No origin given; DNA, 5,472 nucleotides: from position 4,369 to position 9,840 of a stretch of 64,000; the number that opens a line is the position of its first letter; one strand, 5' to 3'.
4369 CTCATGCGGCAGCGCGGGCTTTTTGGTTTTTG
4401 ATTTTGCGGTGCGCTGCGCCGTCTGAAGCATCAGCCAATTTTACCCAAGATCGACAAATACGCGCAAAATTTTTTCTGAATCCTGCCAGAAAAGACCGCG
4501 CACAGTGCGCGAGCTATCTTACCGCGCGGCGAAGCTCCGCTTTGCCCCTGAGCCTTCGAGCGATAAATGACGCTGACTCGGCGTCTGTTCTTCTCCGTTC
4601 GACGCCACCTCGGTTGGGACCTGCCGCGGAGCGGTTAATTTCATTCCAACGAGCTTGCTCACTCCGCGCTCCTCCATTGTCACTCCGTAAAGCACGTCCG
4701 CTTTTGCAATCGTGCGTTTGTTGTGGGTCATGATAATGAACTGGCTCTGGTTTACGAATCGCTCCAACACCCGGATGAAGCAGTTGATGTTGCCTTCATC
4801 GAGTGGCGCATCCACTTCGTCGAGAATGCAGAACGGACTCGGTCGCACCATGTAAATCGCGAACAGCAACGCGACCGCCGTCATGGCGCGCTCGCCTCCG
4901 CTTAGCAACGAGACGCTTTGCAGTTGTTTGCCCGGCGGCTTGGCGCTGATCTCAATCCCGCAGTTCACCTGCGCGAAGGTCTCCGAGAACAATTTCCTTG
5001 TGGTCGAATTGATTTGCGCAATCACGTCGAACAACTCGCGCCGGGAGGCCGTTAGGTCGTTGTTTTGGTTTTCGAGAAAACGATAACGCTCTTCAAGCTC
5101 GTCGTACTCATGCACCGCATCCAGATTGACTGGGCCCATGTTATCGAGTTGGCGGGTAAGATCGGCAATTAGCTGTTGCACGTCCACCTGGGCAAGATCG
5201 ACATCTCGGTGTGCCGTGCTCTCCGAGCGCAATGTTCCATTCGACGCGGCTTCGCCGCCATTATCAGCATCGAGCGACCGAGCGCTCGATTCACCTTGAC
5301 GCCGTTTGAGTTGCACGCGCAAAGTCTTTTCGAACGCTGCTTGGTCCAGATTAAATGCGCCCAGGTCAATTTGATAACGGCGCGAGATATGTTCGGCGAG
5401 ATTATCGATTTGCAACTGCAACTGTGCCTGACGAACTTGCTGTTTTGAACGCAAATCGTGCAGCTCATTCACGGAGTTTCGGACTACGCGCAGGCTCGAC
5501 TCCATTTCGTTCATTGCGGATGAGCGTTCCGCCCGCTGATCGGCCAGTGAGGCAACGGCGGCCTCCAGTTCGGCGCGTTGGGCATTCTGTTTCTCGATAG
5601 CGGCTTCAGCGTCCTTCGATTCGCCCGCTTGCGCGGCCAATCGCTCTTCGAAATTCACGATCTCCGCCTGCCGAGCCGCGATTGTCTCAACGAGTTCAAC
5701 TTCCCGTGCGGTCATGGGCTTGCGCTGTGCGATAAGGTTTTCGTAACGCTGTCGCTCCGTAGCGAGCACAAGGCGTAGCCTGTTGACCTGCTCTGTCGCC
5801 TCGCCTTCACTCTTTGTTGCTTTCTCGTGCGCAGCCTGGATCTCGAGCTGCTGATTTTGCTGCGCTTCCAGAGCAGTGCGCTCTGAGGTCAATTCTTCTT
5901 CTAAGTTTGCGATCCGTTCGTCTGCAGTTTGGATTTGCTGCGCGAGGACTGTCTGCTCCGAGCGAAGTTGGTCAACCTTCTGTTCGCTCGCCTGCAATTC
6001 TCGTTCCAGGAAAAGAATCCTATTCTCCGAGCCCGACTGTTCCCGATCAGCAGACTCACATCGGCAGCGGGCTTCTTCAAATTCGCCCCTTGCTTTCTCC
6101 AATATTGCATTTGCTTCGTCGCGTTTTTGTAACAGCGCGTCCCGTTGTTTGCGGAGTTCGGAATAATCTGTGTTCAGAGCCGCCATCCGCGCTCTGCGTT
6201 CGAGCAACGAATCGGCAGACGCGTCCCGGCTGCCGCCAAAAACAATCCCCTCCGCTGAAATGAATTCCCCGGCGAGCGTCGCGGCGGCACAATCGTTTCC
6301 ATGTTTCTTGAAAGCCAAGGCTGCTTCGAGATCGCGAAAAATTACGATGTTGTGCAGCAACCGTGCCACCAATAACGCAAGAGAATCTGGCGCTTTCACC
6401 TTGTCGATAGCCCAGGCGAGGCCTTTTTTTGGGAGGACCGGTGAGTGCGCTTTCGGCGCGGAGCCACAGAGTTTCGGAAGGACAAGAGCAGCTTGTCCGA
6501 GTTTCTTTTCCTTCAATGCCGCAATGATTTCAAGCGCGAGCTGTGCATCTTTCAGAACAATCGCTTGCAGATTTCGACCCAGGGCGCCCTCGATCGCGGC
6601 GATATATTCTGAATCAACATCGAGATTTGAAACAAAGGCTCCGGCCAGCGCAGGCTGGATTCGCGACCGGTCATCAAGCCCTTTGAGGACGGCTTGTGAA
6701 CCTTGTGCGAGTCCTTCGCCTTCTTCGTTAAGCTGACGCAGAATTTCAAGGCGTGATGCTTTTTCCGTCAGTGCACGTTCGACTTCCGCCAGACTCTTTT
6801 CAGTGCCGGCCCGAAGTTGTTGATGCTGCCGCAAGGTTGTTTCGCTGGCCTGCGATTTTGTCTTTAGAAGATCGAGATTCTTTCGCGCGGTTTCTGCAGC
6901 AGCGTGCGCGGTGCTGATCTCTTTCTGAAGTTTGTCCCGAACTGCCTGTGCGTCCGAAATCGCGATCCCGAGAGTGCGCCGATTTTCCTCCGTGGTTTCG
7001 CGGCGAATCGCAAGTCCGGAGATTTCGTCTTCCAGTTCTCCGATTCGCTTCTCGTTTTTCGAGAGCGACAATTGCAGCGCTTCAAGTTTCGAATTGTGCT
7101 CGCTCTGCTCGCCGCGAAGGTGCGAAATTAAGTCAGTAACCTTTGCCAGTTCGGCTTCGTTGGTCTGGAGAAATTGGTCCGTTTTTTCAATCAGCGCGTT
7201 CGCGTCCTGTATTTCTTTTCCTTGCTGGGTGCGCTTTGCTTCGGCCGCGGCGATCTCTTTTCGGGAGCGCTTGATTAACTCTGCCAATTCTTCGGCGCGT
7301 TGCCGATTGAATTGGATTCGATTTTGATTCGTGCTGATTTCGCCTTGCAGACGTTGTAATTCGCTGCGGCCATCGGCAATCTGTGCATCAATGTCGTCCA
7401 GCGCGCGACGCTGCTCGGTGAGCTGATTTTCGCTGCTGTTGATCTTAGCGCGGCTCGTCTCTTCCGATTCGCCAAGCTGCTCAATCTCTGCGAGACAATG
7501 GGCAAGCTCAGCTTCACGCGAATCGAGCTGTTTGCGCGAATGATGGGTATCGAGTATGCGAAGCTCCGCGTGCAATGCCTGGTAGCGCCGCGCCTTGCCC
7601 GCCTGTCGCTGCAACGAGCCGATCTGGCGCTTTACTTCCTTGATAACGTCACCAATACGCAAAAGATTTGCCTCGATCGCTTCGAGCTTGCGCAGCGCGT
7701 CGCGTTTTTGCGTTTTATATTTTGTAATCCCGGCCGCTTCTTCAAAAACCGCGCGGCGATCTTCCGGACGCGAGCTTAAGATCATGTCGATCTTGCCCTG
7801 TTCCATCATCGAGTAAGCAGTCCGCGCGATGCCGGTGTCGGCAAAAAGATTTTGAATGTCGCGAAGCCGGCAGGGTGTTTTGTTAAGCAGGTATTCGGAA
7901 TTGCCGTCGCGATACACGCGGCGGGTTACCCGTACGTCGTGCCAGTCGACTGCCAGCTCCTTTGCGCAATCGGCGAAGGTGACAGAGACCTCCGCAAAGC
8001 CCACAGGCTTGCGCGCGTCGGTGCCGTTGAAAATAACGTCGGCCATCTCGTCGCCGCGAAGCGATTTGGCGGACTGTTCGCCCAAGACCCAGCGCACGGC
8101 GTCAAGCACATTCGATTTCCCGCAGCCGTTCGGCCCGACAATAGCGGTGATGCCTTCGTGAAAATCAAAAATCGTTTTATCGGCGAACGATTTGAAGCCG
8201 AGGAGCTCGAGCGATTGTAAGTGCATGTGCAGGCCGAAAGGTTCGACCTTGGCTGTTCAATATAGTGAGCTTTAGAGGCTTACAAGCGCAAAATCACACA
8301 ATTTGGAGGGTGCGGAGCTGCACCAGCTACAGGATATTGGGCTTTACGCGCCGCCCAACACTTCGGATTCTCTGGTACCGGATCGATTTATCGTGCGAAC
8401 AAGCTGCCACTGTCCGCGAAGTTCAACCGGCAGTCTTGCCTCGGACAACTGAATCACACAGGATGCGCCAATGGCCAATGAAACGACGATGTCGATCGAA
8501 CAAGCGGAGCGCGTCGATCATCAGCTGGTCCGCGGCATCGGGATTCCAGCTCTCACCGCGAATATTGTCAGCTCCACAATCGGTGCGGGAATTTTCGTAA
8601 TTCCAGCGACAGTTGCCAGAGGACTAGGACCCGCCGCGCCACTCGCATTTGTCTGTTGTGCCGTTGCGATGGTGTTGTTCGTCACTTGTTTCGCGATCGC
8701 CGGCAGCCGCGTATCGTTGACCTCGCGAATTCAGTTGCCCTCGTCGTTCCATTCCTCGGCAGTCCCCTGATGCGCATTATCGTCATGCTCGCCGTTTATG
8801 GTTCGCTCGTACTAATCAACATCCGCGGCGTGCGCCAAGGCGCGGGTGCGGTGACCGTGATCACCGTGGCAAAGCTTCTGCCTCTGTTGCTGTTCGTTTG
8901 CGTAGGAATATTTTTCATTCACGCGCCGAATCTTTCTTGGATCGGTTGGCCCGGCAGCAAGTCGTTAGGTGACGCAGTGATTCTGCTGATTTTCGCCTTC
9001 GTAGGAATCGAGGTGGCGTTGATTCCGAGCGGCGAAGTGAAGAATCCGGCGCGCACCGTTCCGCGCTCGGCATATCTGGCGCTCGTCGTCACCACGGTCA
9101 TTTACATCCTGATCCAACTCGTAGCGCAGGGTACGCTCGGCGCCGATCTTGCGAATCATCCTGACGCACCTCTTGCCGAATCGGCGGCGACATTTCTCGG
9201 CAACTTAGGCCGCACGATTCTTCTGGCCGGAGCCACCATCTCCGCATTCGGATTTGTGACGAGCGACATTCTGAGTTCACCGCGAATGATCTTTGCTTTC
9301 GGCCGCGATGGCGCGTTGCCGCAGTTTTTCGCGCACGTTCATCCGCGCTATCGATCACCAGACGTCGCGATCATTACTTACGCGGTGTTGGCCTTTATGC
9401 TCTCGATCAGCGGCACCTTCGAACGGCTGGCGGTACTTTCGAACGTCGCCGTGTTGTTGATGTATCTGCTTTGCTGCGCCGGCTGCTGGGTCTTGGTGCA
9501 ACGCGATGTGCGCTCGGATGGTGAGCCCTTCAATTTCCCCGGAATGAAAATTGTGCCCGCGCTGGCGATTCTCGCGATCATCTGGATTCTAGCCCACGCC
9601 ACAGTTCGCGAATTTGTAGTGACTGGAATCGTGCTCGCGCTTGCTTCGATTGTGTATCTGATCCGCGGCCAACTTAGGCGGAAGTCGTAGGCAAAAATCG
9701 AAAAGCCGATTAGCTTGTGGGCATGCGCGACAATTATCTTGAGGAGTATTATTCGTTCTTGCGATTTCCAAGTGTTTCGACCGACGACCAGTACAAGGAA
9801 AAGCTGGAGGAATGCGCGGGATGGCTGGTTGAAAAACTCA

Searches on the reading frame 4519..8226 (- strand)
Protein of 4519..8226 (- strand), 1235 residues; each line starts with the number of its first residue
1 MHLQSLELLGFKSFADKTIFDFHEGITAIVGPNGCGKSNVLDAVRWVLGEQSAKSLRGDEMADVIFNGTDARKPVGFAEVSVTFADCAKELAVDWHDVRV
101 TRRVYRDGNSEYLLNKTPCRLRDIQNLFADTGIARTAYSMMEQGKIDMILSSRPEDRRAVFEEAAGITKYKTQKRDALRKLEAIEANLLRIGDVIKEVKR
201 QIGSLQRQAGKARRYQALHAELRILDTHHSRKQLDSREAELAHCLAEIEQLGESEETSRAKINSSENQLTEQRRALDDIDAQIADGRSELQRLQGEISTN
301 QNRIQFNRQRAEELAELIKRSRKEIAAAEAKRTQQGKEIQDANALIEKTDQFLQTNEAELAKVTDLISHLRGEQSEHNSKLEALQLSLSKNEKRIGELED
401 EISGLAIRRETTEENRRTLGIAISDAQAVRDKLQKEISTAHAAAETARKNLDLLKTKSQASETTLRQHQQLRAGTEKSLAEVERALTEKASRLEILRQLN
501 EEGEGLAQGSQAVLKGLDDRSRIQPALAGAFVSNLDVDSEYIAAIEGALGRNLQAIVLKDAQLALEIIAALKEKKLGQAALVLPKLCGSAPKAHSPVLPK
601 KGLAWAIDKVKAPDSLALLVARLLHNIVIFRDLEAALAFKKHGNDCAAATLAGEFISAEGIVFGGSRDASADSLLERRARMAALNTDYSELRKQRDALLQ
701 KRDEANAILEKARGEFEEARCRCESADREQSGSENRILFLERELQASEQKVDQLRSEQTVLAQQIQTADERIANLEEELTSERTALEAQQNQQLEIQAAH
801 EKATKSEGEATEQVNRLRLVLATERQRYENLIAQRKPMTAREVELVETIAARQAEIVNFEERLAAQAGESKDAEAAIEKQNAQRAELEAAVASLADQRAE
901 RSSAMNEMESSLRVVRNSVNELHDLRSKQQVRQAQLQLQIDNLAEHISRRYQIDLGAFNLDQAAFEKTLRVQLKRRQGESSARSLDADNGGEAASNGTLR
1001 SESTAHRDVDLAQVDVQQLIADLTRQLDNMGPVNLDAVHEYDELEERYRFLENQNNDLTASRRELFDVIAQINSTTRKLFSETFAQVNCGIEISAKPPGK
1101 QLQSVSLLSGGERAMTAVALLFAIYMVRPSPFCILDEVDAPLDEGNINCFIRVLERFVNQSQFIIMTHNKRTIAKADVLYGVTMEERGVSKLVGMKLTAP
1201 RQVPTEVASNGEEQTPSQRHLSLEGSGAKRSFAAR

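Call 76: search_protein_families(library=pfam, proteins=[window:4519-8226:-], max_evalue=0.00001)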
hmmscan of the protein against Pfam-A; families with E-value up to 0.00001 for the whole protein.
window:4519-8226:- (1235 aa): 6 families
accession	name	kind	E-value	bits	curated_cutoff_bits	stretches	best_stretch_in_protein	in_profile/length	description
PF02463.25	SMC_N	-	7.8e-69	231.9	40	1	3-1190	2-219/220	RecF/RecN/SMC N terminal domain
PF06470.18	SMC_hinge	-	3.2e-18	66.6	22.5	1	528-638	5-114/116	SMC proteins Flexible Hinge Domain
PF13476.12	AAA_23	-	3.4e-18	67.5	27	1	5-205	1-196/201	AAA domain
PF13304.12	AAA_21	-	3e-12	47.7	27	1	26-74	1-57/304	AAA domain, putative AbiEii toxin, Type IV TA system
PF13175.12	AAA_15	-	3.9e-12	46.9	32.1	1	1-420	1-304/374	AAA ATPase domain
PF13555.12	AAA_29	-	1.9e-06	27.9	27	1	3-49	1-47/61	P-loop containing region of AAA domain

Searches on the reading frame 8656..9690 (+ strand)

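Call 76: search_protein_families(library=pfam, proteins=[window:8656-9690:+], max_evalue=0.00001)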
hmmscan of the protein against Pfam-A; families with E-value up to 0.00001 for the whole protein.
window:8656-9690:+ (344 aa): 3 families
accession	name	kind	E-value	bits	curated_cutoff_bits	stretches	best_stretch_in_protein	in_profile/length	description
PF13520.12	AA_permease_2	-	5.7e-35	121.5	27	1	33-314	110-406/427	Amino acid permease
PF00324.27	AA_permease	-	2.1e-20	73.3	24.6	1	29-322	99-427/470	Amino acid permease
PF03845.19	Spore_permease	-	5.7e-06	25.8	23.4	1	38-168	112-241/321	Spore germination protein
